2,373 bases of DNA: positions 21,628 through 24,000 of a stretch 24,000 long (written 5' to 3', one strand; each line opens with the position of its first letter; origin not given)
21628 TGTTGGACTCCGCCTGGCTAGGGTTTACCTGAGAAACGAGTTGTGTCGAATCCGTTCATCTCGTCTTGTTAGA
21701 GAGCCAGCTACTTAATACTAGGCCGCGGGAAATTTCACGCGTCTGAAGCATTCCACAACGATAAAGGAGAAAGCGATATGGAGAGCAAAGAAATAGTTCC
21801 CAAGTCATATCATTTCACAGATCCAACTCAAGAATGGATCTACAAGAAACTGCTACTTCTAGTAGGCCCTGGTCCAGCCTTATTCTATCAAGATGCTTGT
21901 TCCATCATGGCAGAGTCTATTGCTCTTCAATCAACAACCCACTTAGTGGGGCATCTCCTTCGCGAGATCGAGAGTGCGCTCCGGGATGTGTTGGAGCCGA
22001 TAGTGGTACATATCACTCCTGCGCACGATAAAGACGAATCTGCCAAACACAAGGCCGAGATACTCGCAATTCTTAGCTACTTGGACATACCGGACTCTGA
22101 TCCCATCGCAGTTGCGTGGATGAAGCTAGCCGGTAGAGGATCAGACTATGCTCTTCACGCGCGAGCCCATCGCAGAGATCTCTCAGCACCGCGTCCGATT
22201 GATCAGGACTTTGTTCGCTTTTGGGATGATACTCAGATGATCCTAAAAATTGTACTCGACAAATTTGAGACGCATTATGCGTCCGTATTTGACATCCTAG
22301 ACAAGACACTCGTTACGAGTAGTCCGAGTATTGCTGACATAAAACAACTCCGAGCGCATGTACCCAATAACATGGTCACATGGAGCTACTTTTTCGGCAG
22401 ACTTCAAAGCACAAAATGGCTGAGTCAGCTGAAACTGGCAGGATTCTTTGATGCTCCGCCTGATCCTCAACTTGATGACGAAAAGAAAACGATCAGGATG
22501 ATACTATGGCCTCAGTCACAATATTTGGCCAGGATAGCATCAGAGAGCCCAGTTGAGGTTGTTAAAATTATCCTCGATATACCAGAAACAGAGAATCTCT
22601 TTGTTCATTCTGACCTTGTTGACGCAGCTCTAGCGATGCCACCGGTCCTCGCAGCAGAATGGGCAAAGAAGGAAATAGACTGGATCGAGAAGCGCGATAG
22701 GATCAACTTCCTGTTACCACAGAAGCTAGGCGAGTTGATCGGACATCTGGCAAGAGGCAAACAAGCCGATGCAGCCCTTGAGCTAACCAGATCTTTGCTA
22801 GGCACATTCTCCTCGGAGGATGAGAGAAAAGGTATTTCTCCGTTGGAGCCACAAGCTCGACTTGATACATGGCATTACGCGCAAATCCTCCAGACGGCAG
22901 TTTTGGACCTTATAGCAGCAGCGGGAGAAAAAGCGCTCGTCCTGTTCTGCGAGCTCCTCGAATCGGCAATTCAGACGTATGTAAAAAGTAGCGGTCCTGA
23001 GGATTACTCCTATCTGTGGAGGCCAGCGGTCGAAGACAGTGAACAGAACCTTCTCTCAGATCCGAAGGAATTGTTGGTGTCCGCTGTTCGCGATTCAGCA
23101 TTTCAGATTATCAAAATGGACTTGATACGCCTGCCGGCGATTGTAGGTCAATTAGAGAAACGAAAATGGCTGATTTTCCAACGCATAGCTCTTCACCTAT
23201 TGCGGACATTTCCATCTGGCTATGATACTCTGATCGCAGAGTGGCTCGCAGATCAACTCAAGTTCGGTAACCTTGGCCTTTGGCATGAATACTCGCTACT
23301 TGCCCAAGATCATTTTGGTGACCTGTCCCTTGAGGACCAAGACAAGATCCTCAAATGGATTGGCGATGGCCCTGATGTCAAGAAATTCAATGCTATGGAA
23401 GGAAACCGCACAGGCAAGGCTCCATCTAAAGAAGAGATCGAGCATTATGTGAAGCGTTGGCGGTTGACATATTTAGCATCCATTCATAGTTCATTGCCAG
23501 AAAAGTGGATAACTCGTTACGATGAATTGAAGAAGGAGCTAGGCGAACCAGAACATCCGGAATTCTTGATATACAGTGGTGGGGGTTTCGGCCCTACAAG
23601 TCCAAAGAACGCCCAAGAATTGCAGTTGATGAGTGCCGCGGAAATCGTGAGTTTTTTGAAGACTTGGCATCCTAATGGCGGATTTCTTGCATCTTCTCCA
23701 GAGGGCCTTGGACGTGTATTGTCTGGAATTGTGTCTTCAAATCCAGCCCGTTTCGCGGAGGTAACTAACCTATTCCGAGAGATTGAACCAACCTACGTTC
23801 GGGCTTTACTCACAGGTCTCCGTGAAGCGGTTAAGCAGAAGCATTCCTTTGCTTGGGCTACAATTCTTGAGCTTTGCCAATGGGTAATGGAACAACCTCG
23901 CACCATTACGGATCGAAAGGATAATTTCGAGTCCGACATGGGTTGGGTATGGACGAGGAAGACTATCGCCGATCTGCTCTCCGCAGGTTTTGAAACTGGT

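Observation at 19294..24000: Low-G+C island with an uncharacterised three-gene module (AAA+-wHTH ATPase, small ORF, giant helical protein)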

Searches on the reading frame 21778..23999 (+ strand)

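Call 8: search_protein_families(library=pfam, proteins=[window:21778-23999:+], max_evalue=1)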
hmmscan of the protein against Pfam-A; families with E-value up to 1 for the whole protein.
window:21778-23999:+ (740 aa): 1 family
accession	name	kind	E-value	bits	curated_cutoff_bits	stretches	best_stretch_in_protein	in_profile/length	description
PF05659.16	RPW8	-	0.14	12.2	30.4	1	153-197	14-59/139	Arabidopsis broad-spectrum mildew resistance protein RPW8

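Call 9: search_protein_families(library=padloc, proteins=[window:21778-23999:+], max_evalue=1)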
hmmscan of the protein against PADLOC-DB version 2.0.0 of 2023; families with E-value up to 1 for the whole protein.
window:21778-23999:+ (740 aa): 1 family
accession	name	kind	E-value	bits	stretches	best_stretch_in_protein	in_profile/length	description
PDLC04166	Dsr1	-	6.6e-36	121.5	1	184-713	305-839/1227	-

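Call 12: search_protein_families(library=ncbifam, proteins=[window:21778-23999:+], max_evalue=1)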
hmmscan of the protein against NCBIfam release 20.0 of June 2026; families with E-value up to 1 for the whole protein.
window:21778-23999:+ (740 aa): 1 family
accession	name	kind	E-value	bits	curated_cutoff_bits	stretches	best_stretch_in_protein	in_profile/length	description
NF041818.1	Dsr1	equivalog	1.4e-06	26.4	1400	1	402-627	606-834/1263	anti-phage defense-associated sirtuin Dsr1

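Call 15: find_homologous_proteins(query=window:21778-23999:+)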
Query window:21778-23999:+ (740 aa): 166 proteins with E <= 0.001 among 8000 candidates; the best 120 are listed.
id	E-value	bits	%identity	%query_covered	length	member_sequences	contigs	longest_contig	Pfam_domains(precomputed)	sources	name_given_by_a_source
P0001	0.0e+0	1684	100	100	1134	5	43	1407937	-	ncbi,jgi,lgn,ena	ncbi:MAG: hypothetical protein ABSA50_03985 [Candidatus Bathyarchaeia archaeon]|jgi:hypothetical pro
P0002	0.0e+0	1038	64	98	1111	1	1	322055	-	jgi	jgi:hypothetical protein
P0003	1.5e-293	994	60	98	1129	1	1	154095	-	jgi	jgi:hypothetical protein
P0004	3.5e-285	966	59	100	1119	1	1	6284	-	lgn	-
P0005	1.6e-279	948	58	100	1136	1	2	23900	-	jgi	-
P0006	3.5e-277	940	58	100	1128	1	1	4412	-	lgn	-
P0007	9.3e-275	932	60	94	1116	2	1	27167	-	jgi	jgi:hypothetical protein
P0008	3.6e-264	897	54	100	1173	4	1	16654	-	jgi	-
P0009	7.1e-258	876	55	100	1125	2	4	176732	-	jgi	jgi:hypothetical protein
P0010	5.8e-239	814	52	100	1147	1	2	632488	-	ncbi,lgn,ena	-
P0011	3.8e-232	791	50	100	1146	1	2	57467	-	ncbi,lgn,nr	ncbi:MAG: hypothetical protein L0191_06025 [Acidobacteria bacterium]|nr:hypothetical protein [Acidob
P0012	1.7e-216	739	48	100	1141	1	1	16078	-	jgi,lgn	-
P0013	4.8e-214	731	48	100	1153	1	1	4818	-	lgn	-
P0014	3.9e-211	722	48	100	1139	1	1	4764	-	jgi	jgi:hypothetical protein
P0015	2.2e-208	713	48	100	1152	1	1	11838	-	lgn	-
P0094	8.0e-139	483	37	99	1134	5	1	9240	-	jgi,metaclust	metaclust:\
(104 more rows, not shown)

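Call 16: find_encoding_contigs(protein=P0001, flank=10000, max_places=4)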
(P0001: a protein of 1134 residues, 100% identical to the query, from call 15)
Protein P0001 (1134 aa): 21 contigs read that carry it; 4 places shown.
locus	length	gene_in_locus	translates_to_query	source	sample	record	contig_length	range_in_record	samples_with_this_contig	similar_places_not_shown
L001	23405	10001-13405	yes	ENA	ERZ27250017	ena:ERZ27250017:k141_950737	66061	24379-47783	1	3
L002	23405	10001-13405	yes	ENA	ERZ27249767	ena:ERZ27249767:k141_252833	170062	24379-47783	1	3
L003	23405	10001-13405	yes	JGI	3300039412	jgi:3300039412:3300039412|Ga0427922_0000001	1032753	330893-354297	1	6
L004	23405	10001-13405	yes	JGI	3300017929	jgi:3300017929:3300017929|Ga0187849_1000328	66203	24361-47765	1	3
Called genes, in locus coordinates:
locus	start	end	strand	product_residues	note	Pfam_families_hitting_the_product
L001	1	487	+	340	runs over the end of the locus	PF00464:SHMT, PF00266:Aminotran_5 (weak)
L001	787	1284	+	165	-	PF00106:adh_short, PF13561:adh_short_C2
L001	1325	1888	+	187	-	PF13302:Acetyltransf_3 (weak), PF00583:Acetyltransf_1, PF13673:Acetyltransf_10 (weak), PF13508:Acetyltransf_7, PF08445:FR47 (weak)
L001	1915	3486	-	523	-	PF06745:ATPase (weak)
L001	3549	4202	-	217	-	PF19700:DUF6198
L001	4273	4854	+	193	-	-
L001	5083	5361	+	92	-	-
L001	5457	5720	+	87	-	-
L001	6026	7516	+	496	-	PF05625:PAXNEB (faint), PF06745:ATPase (faint)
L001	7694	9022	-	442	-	PF12802:MarR_2 (weak)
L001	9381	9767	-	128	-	-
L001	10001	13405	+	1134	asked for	-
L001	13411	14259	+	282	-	PF17419:MauJ (weak)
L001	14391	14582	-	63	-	-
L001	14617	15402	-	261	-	PF14082:SduA_C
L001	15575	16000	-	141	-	-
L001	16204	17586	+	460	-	-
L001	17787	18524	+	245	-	-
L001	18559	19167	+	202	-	-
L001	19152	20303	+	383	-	PF09594:GT87 (weak)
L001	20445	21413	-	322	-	PF00106:adh_short (weak), PF01073:3Beta_HSD, PF01370:Epimerase, PF02719:Polysacc_synt_2 (weak), PF04321:RmlD_sub_bind, PF07993:NAD_binding_4, PF16363:GDP_Man_Dehyd, PF13460:NAD_binding_10 (weak)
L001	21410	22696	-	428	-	PF02254:TrkA_N (faint), PF03721:UDPG_MGDP_dh_N, PF00984:UDPG_MGDP_dh, PF03720:UDPG_MGDP_dh_C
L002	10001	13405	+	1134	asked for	-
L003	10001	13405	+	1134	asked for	-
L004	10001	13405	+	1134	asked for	-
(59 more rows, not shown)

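Call 17: search_protein_families(library=pfam, proteins=[P0001, L001:13411-14259:+, L001:14391-14582:-, L001:14617-15402:-, L001:15575-16000:-, L001:16204-17586:+, L001:17787-18524:+, L001:18559-19167:+, L001:19152-20303:+], max_evalue=0.1)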
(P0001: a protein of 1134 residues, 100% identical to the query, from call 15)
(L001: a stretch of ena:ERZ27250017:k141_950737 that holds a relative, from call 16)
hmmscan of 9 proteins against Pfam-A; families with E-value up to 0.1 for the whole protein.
P0001 (1134 aa): 0 families

L001:13411-14259:+ (282 aa): 2 families
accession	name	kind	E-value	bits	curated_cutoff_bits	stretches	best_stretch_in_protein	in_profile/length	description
PF17419.7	MauJ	-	9.9e-07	30.1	28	1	158-251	16-114/116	Methylamine utilization protein MauJ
PF05103.18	DivIVA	-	0.011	16.1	28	0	178-219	19-60/131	DivIVA protein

L001:14391-14582:- (63 aa): 0 families

L001:14617-15402:- (261 aa): 1 family
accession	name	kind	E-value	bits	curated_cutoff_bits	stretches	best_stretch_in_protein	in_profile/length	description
PF14082.12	SduA_C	-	6.3e-12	46.4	27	1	36-176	2-151/159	Shedu protein SduA, C-terminal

L001:15575-16000:- (141 aa): 1 family
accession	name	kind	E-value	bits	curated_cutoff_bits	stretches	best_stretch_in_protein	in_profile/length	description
PF07219.19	HemY_N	-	0.0013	19.3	31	1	2-42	8-48/107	HemY protein N-terminus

L001:16204-17586:+ (460 aa): 2 families
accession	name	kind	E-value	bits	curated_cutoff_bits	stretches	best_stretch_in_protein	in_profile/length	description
PF18998.6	Flg_new_2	-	0.04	14.3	23.6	0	395-429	35-71/73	Divergent InlB B-repeat domain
PF19559.6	DUF6081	-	0.051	13.3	25.9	1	141-190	175-225/272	Family of unknown function (DUF6081)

L001:17787-18524:+ (245 aa): 2 families
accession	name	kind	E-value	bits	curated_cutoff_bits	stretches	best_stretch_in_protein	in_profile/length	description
PF10633.15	NPCBM_assoc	-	0.007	17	24.4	1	60-137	4-77/78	NPCBM-associated, NEW3 domain of alpha-galactosidase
PF24418.1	DUF7550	-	0.0089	16.2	27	1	164-196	18-50/59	Family of unknown function (DUF7550)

L001:18559-19167:+ (202 aa): 1 family
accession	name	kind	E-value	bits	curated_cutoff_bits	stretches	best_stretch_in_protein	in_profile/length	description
PF10633.15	NPCBM_assoc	-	0.048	14.3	24.4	1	55-132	4-77/78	NPCBM-associated, NEW3 domain of alpha-galactosidase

L001:19152-20303:+ (383 aa): 1 family
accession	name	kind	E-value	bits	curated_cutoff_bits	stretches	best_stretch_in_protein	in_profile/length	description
PF09594.16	GT87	-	1.8e-06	28.3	25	1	63-265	2-208/237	Glycosyltransferase family 87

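Call 18: search_protein_families(library=padloc, proteins=[P0001, L001:13411-14259:+, L001:14391-14582:-, L001:14617-15402:-, L001:15575-16000:-, L001:16204-17586:+, L001:17787-18524:+, L001:18559-19167:+, L001:19152-20303:+], max_evalue=0.1)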
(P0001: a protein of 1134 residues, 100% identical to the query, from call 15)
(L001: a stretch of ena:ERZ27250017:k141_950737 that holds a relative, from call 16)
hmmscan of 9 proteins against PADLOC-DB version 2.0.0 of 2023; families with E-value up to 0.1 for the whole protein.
P0001 (1134 aa): 1 family
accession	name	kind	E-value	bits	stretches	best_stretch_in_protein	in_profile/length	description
PDLC04166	Dsr1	-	1.6e-53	179.9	1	184-1078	305-1175/1227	-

L001:13411-14259:+ (282 aa): 0 families

L001:14391-14582:- (63 aa): 0 families

L001:14617-15402:- (261 aa): 10 families
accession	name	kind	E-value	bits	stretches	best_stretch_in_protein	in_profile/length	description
PDLC00395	SduA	-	5.7e-24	83.1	1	25-189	8-171/212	DUF4263 domain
PDLC00389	SduA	-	1.2e-23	82.3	1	22-195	211-377/383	DUF4263 domain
PDLC00378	SduA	-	8.7e-16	56.2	1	17-188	4-191/287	DUF4263 domain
PDLC00398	SduA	-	4.1e-14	50.5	1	7-157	7-177/289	DUF4263 domain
PDLC00386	SduA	-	1.9e-08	32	1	19-136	69-194/268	DUF4263 domain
PDLC00387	SduA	-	4.6e-05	20.1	1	19-165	376-516/546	DUF4263 domain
PDLC00403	SduA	-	0.00031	18.1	1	17-130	162-273/360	DUF4263 domain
PDLC00383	SduA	-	0.0011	16.1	1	104-181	321-396/408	DUF4263 domain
PDLC00404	SduA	-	0.0058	13.5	1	90-162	341-414/457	DUF4263 domain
PDLC03904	NsnC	-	0.038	11.5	0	119-135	280-296/312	-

L001:15575-16000:- (141 aa): 0 families

L001:16204-17586:+ (460 aa): 0 families

L001:17787-18524:+ (245 aa): 0 families

L001:18559-19167:+ (202 aa): 0 families

L001:19152-20303:+ (383 aa): 0 families

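Call 21: find_related_loci(query=A1, collection=genome_contigs, flank=8000)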
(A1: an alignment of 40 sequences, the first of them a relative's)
Query A1 (1134 aa) in genome_contigs; peptide patterns used: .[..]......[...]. (x = any residue, [..] = any of these).
189 stretches matched a pattern; 117 encode a relative of the query (tblastn E <= 1e-3); the best 80 are kept; 80 distinct loci.
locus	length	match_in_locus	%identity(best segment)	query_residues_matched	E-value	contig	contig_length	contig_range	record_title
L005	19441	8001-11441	51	1-1134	0e+0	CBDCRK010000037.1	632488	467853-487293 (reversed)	MAG: uncultured Candidatus Binatia bacterium isolate c14ce093-c1b4-4a9f-a633-4da5294aefe4 genome assembly, contig: conti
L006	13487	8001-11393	44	1-1132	0e+0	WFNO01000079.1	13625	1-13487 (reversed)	MAG: Gammaproteobacteria bacterium isolate S012_109 k151_337625, whole genome shotgun sequence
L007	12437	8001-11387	45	1-1131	0e+0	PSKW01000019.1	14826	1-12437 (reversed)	MAG: Gemmataceae bacterium isolate ERB_16_1 NODE_731_length_14826_cov_10.425361, whole genome shotgun sequence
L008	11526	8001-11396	45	1-1132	0e+0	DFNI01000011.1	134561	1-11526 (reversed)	MAG TPA_asm: Acetothermia bacterium UBA3571 UBA3571_contig_25, whole genome shotgun sequence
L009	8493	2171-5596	45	1-1130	0e+0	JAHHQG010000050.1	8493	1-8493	MAG: Clostridiales bacterium isolate RBS10-35 bin35_contig50, whole genome shotgun sequence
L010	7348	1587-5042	40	1-1133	0e+0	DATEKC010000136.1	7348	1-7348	MAG TPA_asm: Terriglobia bacterium isolate SMAG_U8880 k141_364087, whole genome shotgun sequence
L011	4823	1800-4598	47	204-1130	0e+0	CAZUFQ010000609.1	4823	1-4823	MAG TPA_asm: uncultured Enterobacteriaceae bacterium isolate binchicken_co185_61 genome assembly, contig: NODE_39589_len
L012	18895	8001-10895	44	176-1130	0e+0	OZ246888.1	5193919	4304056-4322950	MAG: Candidatus Binatia bacterium isolate 6b508bb3-31ce-4f4f-8d88-ad7b0e8f6706 genome assembly, chromosome: 1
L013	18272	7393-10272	45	179-1132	0e+0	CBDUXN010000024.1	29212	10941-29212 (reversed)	MAG TPA_asm: uncultured Thermoplasmata archaeon isolate SRR22302370_concoct_146 genome assembly, contig: ERZ25074855.955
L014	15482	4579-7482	43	171-1130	0e+0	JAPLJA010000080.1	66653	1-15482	MAG: Proteobacteria bacterium isolate LacPavin_0920_SED5_MAG_48_26 LacPavin_0920_SED5_scaffold_522584, whole genome shot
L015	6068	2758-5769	44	147-1131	0e+0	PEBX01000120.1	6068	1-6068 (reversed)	MAG: Candidatus Carbobacillus altaicus isolate AL32 NODE_640_length_6068_cov_128.296_ID_980543, whole genome shotgun seq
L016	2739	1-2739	45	126-1033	0e+0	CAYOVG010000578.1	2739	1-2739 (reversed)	MAG TPA_asm: uncultured Syntrophobacteraceae bacterium isolate binchicken_co168_41 genome assembly, contig: NODE_50756_l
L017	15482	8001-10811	44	202-1132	0e+0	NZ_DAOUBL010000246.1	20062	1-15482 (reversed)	MAG: Bellilinea sp. isolate H69_726 k75_159611, whole genome shotgun sequence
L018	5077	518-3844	38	8-1130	0e+0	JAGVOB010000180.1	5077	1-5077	MAG: Candidatus Omnitrophota bacterium isolate DeMMO3_15 c_000000042697, whole genome shotgun sequence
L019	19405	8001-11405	37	3-1133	0e+0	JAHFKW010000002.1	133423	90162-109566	MAG: Candidatus Staskawiczbacteria bacterium isolate nzgw419 NODE_64_length_133424_cov_6.160829, whole genome shotgun se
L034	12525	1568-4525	39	167-1134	0e+0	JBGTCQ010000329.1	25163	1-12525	MAG: Chroococcidiopsidaceae cyanobacterium isolate JTS-RE123 k141_4688224, whole genome shotgun sequence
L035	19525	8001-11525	34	10-1134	0e+0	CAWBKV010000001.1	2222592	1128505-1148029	MAG: Methanotrichaceae archaeon isolate MFD04492.bin.1.23 genome assembly, contig: contig_4898, whole genome shotgun seq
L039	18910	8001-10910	38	167-1131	0e+0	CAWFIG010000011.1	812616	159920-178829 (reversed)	MAG: uncultured Planctomycetia bacterium isolate MFD02416.bin.2.188 genome assembly, contig: contig_12651, whole genome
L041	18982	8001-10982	38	155-1130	0e+0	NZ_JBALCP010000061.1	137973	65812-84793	MAG: Nostoc sp. isolate P12559 bin 8 NODE_17_length_137973_cov_195.597064, whole genome shotgun sequence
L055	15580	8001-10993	39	167-1134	2e-179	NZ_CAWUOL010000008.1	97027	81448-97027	Nodularia chucula CCY0103 isolate Nodularia chucula CCY 0103 NODE_8_length_97027_cov_210.440498, whole genome shotgun se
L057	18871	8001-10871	37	181-1133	1e-178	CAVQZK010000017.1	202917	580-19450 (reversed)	MAG: Bryobacterales bacterium isolate MFD10064.bin.2.61 genome assembly, contig: contig_19056, whole genome shotgun sequ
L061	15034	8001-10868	34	174-1130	6e-170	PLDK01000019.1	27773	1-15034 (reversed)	MAG: Deltaproteobacteria bacterium isolate palsa_1114 73.20111000_P2D.7_contig_3121, whole genome shotgun sequence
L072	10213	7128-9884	38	197-1122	0e+0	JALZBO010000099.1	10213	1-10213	MAG: Actinomycetota bacterium isolate NAM bin1 SC8792-94_k127_2175010, whole genome shotgun sequence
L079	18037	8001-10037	33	430-1134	4e-113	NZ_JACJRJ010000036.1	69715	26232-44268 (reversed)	Cylindrospermum sp. FACHB-282 contig36, whole genome shotgun sequence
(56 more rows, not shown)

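Call 27: find_encoding_contigs(protein=P0002, flank=8000, max_places=1)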
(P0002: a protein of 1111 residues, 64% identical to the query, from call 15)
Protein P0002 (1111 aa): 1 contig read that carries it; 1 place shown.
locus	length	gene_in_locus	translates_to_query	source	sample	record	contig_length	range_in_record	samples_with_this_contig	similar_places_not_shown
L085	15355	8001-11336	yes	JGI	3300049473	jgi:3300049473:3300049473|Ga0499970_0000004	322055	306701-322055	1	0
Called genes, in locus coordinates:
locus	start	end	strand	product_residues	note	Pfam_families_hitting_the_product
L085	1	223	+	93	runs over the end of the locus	-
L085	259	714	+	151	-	-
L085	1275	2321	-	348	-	PF01757:Acyl_transf_3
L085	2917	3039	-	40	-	-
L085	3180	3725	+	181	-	PF15956:DUF4760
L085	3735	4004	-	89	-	-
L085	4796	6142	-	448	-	-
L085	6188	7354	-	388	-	PF10137:CAP12-PCTIR_TIR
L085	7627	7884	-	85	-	-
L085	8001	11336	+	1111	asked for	-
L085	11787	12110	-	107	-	-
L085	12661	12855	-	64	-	-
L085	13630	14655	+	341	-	PF24827:AstE_AspA_cat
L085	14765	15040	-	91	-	PF08734:GYD, PF11746:DUF3303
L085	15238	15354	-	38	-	?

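Call 28: find_encoding_contigs(protein=P0003, flank=8000, max_places=1)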
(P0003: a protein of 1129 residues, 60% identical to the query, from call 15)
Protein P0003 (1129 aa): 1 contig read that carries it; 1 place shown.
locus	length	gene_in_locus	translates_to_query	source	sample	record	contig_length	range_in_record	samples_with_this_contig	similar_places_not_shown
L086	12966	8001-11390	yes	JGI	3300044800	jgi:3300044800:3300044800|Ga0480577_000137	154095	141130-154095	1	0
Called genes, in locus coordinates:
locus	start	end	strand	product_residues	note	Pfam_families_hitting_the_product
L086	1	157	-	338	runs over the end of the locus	PF01244:Peptidase_M19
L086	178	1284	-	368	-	PF01168:Ala_racemase_N, PF14031:D-ser_dehydrat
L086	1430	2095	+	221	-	PF00857:Isochorismatase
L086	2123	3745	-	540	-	PF01977:UbiD, PF20696:UbiD_C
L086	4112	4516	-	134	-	PF08332:CaMKII_AD (faint), PF13474:SnoaL_3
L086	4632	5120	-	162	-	-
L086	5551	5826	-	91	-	-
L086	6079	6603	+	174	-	-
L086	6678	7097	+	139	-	-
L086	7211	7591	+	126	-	-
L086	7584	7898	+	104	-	-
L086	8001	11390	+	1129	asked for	-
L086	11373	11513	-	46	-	-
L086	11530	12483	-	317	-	PF00589:Phage_integrase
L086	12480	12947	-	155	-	-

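Call 35: search_solved_structures(query=A1, max_evalue=1, show_alignments=0)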
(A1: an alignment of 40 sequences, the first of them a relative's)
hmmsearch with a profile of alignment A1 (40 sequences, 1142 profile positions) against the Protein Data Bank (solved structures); distinct sequences matched with E-value up to 1: 0.
